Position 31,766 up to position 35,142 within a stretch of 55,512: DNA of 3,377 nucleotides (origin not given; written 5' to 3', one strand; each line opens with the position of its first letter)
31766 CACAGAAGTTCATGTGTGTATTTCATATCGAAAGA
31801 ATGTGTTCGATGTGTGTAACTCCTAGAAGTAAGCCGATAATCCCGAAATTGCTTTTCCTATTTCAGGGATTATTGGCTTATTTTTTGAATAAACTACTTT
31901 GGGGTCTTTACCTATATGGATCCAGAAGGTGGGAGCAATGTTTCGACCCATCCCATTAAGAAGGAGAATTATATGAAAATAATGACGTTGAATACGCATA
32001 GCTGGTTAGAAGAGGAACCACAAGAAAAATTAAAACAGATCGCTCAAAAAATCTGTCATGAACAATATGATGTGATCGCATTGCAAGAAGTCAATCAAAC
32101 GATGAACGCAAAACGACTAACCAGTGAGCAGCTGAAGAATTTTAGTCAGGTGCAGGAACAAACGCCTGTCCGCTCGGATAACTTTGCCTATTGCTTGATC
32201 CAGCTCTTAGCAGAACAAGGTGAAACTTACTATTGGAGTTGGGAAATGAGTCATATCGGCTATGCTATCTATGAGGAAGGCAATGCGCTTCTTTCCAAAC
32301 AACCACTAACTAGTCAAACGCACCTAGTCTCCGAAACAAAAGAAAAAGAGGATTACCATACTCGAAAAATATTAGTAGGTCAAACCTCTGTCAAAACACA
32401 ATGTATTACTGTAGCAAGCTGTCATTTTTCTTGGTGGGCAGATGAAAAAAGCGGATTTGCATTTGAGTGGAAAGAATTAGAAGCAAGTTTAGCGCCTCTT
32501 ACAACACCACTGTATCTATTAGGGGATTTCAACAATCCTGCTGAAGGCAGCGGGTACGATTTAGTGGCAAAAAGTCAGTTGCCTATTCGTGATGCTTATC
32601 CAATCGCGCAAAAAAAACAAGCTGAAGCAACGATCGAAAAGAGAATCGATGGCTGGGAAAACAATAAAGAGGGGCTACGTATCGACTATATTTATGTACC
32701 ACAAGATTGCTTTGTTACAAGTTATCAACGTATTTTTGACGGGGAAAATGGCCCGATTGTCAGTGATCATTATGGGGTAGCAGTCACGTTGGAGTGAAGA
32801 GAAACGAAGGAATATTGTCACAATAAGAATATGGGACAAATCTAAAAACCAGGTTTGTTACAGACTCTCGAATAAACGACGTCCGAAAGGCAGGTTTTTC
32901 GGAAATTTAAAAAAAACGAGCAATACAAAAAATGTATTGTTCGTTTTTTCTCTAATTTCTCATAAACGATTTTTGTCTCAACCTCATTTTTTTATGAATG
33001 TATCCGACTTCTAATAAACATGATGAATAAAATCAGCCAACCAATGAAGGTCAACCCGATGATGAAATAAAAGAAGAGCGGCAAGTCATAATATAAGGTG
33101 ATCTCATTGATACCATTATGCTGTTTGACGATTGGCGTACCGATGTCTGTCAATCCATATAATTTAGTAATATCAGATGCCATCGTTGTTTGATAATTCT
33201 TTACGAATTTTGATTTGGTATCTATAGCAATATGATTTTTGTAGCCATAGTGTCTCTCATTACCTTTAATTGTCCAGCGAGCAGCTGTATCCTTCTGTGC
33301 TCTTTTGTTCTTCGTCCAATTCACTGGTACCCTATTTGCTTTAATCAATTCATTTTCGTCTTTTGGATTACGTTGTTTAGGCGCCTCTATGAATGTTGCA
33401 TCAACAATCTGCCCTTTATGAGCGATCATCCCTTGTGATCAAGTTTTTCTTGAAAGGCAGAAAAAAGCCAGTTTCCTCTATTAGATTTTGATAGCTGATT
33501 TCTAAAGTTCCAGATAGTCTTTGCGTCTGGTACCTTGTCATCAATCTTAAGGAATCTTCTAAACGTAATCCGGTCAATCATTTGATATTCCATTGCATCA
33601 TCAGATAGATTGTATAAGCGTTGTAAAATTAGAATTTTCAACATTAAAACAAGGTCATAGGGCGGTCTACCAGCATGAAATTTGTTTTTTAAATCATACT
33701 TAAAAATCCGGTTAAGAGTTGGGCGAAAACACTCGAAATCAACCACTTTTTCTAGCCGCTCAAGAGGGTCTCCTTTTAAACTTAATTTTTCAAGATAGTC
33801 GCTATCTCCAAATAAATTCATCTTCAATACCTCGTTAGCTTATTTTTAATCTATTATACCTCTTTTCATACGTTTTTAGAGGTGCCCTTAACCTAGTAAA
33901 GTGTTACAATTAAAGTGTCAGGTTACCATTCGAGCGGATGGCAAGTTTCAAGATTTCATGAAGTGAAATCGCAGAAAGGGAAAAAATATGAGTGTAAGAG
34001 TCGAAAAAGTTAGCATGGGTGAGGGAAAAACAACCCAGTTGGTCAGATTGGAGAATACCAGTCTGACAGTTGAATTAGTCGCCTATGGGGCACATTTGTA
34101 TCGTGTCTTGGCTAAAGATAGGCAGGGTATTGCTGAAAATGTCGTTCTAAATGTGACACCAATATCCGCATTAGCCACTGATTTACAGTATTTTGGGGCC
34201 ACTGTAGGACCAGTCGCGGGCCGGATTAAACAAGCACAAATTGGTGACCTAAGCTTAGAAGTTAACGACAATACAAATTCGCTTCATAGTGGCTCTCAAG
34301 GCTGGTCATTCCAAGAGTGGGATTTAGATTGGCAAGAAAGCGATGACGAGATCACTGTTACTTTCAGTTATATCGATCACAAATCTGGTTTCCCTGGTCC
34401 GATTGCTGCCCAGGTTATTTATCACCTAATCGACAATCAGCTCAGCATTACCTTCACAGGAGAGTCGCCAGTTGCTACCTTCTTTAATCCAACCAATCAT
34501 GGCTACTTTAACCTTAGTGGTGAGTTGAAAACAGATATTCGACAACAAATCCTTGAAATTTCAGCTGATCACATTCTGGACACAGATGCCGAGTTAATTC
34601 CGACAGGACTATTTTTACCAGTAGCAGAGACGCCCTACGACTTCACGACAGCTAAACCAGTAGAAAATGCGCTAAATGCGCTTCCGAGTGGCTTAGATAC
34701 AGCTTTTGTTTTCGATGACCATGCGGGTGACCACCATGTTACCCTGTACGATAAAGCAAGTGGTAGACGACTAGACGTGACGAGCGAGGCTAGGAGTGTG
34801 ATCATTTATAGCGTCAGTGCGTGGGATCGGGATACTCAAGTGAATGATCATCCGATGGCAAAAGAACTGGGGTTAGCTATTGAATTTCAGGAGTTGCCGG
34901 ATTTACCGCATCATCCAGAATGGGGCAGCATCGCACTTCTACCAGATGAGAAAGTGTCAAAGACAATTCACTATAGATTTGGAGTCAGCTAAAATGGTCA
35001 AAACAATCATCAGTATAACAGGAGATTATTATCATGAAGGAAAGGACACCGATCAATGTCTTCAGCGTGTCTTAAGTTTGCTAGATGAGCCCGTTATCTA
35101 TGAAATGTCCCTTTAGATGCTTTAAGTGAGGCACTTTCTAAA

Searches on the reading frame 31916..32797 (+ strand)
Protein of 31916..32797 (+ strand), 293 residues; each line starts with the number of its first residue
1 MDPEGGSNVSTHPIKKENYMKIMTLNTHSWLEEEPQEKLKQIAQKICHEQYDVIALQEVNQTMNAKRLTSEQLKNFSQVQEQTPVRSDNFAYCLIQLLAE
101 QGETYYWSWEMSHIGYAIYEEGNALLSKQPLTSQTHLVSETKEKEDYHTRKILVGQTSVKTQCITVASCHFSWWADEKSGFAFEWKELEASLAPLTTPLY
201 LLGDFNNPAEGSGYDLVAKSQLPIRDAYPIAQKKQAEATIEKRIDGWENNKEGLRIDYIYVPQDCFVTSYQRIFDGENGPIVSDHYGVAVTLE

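Call 30: search_protein_families(library=pfam, proteins=[window:31916-32797:+], max_evalue=0.00001)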
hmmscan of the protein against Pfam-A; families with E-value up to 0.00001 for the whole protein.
window:31916-32797:+ (293 aa): 1 family
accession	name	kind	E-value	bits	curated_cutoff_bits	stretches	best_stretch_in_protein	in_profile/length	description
PF03372.29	Exo_endo_phos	-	9e-20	71.8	24.5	1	39-285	19-225/225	Endonuclease/Exonuclease/phosphatase family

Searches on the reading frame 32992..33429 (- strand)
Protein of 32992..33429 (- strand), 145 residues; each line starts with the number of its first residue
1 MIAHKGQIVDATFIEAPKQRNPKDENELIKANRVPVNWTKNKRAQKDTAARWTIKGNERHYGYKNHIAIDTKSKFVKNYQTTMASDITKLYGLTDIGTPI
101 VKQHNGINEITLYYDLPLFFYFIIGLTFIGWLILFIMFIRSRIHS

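Call 30: search_protein_families(library=pfam, proteins=[window:32992-33429:-], max_evalue=0.00001)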
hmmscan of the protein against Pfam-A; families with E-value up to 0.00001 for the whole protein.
window:32992-33429:- (145 aa): 1 family
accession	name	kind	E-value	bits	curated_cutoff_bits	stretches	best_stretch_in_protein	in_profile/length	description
PF01609.27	DDE_Tnp_1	-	2.4e-09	37.7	23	1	5-85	5-57/200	Transposase DDE domain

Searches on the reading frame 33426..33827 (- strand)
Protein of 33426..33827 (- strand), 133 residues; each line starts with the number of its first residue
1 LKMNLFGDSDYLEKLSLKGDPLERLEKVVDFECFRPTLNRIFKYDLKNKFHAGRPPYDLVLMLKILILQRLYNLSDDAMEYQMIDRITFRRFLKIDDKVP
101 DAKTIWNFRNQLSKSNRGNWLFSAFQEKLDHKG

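Call 30: search_protein_families(library=pfam, proteins=[window:33426-33827:-], max_evalue=0.00001)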
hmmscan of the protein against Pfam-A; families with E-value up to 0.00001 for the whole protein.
window:33426-33827:- (133 aa): 1 family
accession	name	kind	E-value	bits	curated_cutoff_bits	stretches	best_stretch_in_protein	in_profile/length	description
PF05598.16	DUF772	-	6e-23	81.1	23.1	1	53-122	1-71/74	Transposase domain (DUF772)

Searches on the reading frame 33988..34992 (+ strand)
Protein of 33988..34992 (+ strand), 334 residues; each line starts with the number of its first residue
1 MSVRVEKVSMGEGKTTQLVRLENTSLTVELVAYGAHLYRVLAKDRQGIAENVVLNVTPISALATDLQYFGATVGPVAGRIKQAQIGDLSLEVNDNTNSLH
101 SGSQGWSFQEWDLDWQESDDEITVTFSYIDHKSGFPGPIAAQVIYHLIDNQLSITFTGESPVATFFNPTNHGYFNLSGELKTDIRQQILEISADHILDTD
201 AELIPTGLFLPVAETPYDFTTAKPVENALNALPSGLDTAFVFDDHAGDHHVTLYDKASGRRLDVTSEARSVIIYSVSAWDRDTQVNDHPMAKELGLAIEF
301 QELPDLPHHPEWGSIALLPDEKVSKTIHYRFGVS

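Call 5: search_protein_families(library=ncbifam, proteins=[window:33988-34992:+])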
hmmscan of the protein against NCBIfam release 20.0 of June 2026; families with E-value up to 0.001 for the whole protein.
window:33988-34992:+ (334 aa): 2 families
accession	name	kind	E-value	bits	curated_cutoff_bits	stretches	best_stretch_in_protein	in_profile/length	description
TIGR02636.1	galM_Leloir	equivalog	2.6e-61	207.6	397.65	1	13-331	1-335/336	galactose-1-epimerase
NF008277.0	PRK11055.1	subfamily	3.4e-47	161.3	240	1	12-332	12-347/349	galactose-1-epimerase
